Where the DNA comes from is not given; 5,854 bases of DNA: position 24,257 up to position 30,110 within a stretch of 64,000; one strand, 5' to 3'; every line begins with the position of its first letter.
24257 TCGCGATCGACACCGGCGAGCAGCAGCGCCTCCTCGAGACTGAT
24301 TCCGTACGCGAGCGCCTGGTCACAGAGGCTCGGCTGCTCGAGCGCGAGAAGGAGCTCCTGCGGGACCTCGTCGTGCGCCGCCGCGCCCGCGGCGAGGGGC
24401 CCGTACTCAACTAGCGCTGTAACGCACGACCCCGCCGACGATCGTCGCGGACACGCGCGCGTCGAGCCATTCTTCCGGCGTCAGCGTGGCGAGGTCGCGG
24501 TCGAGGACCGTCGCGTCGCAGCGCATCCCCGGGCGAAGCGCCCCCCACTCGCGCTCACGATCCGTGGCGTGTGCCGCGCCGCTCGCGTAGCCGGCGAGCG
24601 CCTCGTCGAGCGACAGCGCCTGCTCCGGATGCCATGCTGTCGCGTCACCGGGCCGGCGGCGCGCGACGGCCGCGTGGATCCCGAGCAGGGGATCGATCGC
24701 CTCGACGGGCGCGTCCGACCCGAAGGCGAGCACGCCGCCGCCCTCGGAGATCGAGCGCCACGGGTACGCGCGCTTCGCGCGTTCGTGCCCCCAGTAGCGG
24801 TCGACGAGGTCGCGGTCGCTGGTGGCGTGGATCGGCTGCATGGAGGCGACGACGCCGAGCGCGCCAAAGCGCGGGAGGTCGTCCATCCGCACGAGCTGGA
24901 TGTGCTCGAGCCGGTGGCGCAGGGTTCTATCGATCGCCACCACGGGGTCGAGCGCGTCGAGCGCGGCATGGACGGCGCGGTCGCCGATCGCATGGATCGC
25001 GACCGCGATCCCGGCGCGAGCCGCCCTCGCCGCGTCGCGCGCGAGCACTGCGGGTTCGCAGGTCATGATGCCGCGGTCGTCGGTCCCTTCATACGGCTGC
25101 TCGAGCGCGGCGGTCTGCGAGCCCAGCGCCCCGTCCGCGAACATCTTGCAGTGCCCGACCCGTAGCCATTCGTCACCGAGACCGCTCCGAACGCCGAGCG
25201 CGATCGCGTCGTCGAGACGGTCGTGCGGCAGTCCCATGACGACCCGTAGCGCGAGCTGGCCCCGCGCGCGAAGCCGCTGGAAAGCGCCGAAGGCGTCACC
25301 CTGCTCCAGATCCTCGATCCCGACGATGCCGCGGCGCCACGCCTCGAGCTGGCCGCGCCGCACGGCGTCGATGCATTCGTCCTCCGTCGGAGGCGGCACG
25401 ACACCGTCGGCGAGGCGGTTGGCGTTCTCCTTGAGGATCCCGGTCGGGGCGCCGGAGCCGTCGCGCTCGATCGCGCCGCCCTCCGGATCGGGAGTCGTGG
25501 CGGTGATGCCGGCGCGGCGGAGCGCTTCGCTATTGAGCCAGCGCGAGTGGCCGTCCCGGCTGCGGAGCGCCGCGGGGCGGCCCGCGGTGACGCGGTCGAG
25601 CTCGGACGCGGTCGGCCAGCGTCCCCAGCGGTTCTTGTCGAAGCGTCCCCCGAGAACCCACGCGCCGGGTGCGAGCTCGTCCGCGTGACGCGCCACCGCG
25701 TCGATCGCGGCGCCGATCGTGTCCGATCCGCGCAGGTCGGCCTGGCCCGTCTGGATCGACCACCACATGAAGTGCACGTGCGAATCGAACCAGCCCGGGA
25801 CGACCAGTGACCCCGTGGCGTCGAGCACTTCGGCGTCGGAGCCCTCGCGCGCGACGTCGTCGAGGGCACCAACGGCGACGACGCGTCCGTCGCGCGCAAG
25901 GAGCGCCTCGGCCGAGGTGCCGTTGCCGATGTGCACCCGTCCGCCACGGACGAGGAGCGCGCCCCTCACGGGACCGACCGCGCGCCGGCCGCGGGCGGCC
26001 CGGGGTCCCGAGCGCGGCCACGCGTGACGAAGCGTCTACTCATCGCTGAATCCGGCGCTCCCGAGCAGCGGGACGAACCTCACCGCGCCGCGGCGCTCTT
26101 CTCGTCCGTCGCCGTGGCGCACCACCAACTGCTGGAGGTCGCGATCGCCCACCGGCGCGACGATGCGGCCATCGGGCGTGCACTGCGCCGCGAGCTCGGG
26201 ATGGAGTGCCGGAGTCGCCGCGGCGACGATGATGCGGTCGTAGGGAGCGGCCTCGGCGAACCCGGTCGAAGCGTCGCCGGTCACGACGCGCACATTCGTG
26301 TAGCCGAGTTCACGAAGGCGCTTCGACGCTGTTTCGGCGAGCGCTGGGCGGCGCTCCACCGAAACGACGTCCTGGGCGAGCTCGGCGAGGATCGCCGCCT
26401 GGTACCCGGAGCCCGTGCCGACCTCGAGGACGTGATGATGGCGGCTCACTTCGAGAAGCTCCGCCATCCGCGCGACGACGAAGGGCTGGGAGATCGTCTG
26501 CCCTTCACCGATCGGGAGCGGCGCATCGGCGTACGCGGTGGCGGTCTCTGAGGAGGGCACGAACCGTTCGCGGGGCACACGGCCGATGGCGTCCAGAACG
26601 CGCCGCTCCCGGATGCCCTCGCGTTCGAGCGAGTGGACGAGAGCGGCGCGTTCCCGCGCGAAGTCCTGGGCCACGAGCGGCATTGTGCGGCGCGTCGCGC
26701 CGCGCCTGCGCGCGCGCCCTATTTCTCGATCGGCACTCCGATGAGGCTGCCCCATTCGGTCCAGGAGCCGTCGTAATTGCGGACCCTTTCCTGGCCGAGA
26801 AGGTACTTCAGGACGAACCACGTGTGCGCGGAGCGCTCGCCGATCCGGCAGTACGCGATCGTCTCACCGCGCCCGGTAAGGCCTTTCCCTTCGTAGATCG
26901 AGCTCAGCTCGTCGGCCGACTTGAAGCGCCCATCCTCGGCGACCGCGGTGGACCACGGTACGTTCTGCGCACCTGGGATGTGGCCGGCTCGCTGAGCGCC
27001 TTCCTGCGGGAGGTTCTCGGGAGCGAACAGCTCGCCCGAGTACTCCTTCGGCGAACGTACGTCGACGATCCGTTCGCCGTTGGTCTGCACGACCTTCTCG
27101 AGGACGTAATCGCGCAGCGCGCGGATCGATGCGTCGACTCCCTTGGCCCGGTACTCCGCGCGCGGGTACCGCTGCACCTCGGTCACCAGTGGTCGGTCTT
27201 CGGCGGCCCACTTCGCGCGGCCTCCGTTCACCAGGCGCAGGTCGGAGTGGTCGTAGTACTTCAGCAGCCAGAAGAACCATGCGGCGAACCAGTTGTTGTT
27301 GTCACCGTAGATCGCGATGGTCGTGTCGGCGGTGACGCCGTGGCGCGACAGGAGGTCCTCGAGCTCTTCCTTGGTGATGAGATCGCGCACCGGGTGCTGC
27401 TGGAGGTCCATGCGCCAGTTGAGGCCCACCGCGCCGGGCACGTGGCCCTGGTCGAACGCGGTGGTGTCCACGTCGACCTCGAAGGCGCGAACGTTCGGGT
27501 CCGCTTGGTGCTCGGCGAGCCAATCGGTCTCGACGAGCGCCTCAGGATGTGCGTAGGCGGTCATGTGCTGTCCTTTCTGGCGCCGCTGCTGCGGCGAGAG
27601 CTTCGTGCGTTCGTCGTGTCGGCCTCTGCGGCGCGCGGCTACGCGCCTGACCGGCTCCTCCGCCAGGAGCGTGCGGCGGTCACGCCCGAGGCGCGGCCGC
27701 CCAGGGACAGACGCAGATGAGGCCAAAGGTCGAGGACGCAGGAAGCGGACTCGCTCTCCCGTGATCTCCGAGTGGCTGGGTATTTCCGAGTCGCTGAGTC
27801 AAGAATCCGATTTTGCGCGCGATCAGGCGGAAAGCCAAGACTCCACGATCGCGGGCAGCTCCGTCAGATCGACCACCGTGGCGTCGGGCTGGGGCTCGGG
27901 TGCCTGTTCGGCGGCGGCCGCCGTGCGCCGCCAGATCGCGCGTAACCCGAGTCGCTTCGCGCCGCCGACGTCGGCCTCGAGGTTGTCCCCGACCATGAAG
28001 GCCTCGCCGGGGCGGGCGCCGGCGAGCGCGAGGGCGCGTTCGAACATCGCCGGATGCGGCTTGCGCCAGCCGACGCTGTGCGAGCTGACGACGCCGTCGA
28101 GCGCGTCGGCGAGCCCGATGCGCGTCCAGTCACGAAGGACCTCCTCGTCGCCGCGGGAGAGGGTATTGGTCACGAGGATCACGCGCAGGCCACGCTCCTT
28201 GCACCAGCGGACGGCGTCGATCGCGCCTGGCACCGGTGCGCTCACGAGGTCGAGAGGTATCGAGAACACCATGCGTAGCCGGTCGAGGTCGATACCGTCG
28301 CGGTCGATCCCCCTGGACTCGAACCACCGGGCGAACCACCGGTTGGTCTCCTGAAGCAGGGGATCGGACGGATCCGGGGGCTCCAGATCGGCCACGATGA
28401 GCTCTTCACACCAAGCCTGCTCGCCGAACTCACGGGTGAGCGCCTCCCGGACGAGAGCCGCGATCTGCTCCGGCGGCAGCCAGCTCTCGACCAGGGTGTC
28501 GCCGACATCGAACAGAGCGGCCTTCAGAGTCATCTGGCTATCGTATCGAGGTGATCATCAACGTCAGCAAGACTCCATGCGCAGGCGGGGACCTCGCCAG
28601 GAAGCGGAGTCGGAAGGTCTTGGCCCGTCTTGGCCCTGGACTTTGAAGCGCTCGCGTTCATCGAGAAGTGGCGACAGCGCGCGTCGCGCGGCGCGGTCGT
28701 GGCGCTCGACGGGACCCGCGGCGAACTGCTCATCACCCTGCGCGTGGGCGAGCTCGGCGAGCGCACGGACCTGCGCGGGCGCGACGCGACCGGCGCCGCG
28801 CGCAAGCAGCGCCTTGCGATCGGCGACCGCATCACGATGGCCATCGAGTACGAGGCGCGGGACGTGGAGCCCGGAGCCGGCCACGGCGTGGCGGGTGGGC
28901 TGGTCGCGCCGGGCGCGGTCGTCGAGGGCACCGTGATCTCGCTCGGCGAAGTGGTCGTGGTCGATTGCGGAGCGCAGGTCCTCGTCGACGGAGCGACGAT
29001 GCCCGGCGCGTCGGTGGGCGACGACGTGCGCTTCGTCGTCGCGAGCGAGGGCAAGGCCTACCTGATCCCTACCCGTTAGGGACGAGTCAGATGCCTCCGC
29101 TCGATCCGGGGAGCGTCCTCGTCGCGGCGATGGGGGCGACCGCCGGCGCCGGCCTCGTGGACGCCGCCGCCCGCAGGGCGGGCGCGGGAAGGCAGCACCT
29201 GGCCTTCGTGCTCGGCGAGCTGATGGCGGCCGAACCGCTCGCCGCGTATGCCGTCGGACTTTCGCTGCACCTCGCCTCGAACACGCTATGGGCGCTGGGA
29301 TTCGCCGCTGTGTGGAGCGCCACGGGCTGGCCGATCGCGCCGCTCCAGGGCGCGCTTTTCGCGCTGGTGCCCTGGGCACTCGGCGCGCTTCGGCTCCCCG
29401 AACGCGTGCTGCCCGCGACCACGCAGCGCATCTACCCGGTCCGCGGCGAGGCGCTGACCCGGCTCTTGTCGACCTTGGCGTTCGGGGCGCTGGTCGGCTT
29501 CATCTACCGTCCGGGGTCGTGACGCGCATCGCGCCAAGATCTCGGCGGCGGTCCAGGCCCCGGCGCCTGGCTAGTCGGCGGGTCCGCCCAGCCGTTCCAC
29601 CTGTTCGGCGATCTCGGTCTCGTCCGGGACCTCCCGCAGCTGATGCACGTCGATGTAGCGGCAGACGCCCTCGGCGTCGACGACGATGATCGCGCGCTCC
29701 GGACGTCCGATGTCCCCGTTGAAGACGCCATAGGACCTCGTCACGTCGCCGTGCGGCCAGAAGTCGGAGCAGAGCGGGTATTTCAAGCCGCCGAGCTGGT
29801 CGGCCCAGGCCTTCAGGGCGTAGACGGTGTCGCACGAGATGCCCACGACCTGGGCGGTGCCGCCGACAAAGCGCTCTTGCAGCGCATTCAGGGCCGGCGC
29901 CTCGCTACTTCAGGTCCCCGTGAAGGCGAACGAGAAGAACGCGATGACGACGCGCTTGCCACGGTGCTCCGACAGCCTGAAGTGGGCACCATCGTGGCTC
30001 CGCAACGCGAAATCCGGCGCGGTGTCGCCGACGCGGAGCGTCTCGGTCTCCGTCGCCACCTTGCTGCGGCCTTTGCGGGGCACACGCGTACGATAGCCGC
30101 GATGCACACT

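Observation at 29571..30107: Peroxiredoxin with in-frame TGA at the peroxidatic-cysteine position plus a downstream SECIS-like hairpin: candidate selenocysteine peroxiredoxin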

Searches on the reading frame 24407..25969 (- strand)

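Call 68: search_protein_families(library=pfam, proteins=[window:24407-25969:-], max_evalue=0.01)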
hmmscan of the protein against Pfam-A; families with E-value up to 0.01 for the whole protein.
window:24407-25969:- (520 aa): 2 families
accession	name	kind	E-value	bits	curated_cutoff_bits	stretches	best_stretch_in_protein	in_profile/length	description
PF07969.17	Amidohydro_3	-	3.2e-95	320.8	29.7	1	47-517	1-472/472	Amidohydrolase family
PF01979.26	Amidohydro_1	-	4.7e-07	29.8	25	1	299-514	127-343/345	Amidohydrolase family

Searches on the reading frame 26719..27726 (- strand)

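Call 22: search_protein_families(library=pfam, proteins=[window:26719-27726:-], max_evalue=0.001)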
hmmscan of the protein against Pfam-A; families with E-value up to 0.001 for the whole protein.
window:26719-27726:- (335 aa): 1 family
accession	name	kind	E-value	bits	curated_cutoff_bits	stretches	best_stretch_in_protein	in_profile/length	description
PF00581.25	Rhodanese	-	2e-29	102.4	22.2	2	213-326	9-100/102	Rhodanese-like domain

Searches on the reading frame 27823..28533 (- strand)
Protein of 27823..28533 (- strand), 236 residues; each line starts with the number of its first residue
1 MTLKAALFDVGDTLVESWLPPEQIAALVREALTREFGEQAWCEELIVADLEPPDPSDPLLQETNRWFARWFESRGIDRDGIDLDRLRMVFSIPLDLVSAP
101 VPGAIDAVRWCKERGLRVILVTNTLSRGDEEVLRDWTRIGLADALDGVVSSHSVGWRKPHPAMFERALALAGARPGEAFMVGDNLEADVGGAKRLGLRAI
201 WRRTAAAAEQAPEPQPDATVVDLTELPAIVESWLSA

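Call 64: find_encoding_contigs(protein=window:27823-28533:-, flank=1000, max_places=3)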
Protein window:27823-28533:- (236 aa): no gene with exactly this product is on record in the collection.

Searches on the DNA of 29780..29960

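Call 71: search_rna_families(source=window, start=29780, end=29960, threshold=evalue, max_evalue=10)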
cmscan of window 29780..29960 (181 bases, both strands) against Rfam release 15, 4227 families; matches with E-value up to 10: 2.
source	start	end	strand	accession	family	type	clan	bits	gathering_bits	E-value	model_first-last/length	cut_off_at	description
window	29780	29908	+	RF04104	MIR918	Gene; miRNA;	-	13.1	268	3.1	137-265/265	5'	MIR918 microRNA precursor family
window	29780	29908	-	RF04104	MIR918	Gene; miRNA;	-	13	268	3.1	1-129/265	3'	MIR918 microRNA precursor family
